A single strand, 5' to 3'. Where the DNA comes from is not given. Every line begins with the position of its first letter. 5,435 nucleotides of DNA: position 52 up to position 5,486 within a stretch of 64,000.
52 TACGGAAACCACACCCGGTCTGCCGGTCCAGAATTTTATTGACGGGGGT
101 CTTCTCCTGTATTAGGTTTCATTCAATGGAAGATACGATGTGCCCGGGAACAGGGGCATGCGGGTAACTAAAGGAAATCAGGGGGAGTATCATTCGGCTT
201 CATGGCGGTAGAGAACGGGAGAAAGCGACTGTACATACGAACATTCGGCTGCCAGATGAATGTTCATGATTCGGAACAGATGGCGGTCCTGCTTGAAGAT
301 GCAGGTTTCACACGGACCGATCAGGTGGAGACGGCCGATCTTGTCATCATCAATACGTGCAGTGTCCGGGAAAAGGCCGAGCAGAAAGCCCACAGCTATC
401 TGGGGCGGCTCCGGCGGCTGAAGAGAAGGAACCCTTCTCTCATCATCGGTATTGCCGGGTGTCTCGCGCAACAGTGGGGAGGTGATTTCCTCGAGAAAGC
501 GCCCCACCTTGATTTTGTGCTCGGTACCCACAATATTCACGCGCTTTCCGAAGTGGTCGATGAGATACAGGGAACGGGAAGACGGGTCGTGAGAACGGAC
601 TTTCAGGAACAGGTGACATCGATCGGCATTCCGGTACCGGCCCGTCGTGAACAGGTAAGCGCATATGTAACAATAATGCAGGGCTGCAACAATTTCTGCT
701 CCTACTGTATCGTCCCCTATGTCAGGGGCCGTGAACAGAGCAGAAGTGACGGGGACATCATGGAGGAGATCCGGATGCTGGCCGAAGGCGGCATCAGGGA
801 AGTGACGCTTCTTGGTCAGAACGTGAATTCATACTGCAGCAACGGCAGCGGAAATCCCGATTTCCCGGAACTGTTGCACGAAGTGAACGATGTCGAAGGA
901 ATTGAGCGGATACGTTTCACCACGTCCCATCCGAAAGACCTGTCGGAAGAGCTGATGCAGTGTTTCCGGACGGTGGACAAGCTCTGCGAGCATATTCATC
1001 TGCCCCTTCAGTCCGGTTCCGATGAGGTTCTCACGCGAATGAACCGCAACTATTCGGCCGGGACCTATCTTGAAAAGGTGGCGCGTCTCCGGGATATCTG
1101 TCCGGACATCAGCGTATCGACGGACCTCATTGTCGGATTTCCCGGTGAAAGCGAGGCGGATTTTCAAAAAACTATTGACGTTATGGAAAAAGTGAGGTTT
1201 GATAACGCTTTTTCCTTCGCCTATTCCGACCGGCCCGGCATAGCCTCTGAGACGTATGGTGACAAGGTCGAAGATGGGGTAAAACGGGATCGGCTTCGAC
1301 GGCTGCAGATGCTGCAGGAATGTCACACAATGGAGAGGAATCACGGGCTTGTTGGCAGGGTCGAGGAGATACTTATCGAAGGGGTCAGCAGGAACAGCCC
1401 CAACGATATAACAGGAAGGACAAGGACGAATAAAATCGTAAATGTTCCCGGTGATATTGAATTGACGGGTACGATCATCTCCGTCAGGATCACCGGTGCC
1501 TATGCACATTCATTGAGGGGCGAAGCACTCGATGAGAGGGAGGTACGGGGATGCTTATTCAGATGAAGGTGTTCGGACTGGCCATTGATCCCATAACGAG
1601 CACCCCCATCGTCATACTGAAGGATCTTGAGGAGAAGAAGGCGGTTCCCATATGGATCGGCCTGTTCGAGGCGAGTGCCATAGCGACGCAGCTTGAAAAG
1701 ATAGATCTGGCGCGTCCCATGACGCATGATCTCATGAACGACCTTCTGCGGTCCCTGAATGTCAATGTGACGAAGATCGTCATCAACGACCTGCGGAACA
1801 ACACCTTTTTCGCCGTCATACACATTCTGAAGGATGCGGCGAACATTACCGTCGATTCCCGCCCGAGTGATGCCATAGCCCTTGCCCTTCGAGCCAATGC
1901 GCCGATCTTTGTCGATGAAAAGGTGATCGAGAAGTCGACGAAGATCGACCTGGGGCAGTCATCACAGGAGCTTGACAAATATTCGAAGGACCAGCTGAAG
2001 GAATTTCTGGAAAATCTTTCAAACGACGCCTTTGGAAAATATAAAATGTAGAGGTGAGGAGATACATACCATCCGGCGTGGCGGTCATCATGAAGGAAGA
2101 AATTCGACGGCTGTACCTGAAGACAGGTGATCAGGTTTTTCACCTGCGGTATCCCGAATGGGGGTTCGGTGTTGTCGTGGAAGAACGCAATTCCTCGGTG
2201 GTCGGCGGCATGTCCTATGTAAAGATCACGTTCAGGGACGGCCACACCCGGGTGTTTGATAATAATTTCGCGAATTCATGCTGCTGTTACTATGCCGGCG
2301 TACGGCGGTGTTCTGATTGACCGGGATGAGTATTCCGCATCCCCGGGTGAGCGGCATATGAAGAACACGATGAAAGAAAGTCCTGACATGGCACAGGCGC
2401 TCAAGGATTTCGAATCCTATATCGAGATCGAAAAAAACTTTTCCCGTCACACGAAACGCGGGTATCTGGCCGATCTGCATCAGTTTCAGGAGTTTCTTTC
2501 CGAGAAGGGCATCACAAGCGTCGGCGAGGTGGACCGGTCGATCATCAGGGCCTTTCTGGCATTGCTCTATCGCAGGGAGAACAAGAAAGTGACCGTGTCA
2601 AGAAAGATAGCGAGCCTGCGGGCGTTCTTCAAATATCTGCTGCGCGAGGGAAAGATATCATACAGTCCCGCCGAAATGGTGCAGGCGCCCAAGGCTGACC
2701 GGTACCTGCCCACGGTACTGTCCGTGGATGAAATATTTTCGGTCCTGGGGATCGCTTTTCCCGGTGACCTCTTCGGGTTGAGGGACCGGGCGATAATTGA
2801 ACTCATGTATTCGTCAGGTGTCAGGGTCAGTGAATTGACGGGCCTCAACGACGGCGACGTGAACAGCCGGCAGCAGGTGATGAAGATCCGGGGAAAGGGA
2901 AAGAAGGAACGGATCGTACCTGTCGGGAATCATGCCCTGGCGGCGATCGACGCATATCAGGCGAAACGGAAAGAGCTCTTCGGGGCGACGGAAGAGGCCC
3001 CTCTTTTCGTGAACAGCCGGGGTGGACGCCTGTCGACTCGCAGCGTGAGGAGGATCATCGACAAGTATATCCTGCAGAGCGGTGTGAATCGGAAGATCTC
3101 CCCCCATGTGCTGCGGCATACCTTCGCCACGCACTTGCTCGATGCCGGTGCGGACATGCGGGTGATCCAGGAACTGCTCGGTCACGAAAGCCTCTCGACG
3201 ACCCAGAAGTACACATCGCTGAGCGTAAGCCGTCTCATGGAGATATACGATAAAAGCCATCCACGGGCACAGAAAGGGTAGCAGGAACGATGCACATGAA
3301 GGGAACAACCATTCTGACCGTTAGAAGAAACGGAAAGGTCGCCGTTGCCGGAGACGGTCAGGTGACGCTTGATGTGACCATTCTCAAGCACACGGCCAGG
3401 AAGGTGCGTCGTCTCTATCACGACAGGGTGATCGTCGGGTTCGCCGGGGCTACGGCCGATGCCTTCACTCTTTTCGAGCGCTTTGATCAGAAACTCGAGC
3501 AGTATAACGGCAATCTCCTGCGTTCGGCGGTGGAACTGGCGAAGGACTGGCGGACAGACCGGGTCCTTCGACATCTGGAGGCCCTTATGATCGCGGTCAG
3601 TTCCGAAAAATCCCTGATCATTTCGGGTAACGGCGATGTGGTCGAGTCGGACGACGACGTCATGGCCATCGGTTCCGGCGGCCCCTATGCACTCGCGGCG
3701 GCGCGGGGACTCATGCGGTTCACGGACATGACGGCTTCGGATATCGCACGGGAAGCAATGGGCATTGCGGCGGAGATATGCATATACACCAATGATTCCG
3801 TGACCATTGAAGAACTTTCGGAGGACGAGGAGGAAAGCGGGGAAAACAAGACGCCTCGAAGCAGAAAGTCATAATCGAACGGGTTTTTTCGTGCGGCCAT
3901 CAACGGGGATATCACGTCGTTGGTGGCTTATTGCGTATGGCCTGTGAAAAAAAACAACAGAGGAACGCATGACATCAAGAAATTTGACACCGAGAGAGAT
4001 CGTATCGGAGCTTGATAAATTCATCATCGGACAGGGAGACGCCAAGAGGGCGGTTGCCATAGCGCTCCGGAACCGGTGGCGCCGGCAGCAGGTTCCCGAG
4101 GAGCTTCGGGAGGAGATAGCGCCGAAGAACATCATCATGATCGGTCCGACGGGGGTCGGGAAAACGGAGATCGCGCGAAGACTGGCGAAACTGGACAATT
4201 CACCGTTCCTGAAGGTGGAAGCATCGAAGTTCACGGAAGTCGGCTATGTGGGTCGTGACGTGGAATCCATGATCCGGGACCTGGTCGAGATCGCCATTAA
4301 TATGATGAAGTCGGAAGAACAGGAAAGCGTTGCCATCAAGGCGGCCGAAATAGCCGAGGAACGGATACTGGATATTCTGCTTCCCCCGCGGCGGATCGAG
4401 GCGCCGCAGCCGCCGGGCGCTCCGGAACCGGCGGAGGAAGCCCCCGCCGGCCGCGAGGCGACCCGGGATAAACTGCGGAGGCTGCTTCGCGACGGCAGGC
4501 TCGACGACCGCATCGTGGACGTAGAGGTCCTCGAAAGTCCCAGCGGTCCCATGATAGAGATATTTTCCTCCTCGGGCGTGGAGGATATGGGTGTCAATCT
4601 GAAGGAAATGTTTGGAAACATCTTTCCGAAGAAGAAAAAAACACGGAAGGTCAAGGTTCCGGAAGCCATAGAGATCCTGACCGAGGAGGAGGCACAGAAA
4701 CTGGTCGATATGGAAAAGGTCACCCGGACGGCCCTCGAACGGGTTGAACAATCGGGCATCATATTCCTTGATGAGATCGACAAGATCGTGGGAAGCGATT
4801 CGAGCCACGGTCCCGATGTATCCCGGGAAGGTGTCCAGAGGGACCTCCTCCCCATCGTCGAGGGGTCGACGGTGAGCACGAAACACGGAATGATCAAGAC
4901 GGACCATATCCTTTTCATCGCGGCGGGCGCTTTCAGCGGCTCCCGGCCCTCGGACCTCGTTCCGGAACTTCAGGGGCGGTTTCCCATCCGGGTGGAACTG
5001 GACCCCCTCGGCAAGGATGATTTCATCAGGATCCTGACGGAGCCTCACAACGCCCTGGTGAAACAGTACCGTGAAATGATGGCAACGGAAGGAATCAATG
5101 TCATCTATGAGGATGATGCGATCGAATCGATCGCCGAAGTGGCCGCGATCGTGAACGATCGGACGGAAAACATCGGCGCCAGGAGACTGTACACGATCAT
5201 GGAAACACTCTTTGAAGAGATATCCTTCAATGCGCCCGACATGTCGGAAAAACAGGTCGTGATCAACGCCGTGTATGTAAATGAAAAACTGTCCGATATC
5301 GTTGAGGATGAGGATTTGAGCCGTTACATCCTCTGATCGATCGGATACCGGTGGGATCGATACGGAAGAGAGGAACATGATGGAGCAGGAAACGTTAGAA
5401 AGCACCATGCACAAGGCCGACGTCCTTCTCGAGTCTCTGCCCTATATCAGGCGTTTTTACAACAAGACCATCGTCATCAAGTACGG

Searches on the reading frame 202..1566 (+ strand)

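Call 33: search_protein_families(library=pfam, proteins=[window:202-1566:+], max_evalue=0.00001)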
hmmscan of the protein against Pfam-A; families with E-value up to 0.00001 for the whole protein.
window:202-1566:+ (454 aa): 3 families
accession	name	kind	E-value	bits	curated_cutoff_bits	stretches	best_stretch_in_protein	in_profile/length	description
PF00919.26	UPF0004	-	2.8e-31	107.9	27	1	9-108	1-98/98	Uncharacterized protein family UPF0004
PF04055.27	Radical_SAM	-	1.5e-28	100.5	29.5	1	157-326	2-164/166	Radical SAM superfamily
PF01938.26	TRAM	-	1.3e-11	44.6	21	1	384-443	4-61/61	TRAM domain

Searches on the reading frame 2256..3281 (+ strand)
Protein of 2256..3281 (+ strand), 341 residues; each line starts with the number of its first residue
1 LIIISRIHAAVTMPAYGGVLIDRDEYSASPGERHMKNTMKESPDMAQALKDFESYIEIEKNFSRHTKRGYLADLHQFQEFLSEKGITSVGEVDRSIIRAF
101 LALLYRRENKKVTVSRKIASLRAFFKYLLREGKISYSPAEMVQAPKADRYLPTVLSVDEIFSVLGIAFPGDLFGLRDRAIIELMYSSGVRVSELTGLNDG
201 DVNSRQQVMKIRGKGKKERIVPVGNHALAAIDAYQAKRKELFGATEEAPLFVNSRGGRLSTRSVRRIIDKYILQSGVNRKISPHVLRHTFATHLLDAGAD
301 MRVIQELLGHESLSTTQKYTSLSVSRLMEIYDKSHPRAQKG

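Call 33: search_protein_families(library=pfam, proteins=[window:2256-3281:+], max_evalue=0.00001)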
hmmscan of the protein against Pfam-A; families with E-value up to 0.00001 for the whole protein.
window:2256-3281:+ (341 aa): 4 families
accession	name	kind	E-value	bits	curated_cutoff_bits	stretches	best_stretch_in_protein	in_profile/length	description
PF00589.27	Phage_integrase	-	2.9e-42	144.8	27.1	1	173-323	20-169/172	Phage integrase family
PF02899.23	Phage_int_SAM_1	-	1.2e-18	67.6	22.3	1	49-132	1-83/83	Phage integrase, N-terminal SAM-like domain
PF13495.12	Phage_int_SAM_4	-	5.8e-07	30.3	27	1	49-130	2-80/85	Phage integrase, N-terminal SAM-like domain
PF13102.12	Phage_int_SAM_5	-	2e-06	28.5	22.3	1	52-138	6-92/98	Phage integrase SAM-like domain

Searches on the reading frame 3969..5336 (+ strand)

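Call 33: search_protein_families(library=pfam, proteins=[window:3969-5336:+], max_evalue=0.00001)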
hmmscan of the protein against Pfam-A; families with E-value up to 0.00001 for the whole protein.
window:3969-5336:+ (455 aa): 3 families
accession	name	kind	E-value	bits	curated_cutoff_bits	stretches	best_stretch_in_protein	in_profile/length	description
PF07724.20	AAA_2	-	2.2e-32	112.8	27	1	216-341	28-166/166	AAA domain (Cdc48 subfamily)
PF00004.35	AAA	-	8.9e-17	62.2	21.2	1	246-344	40-129/131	ATPase family associated with various cellular activities (AAA)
PF07728.20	AAA_5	-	2.8e-07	31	22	0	54-90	1-38/139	AAA domain (dynein-related subfamily)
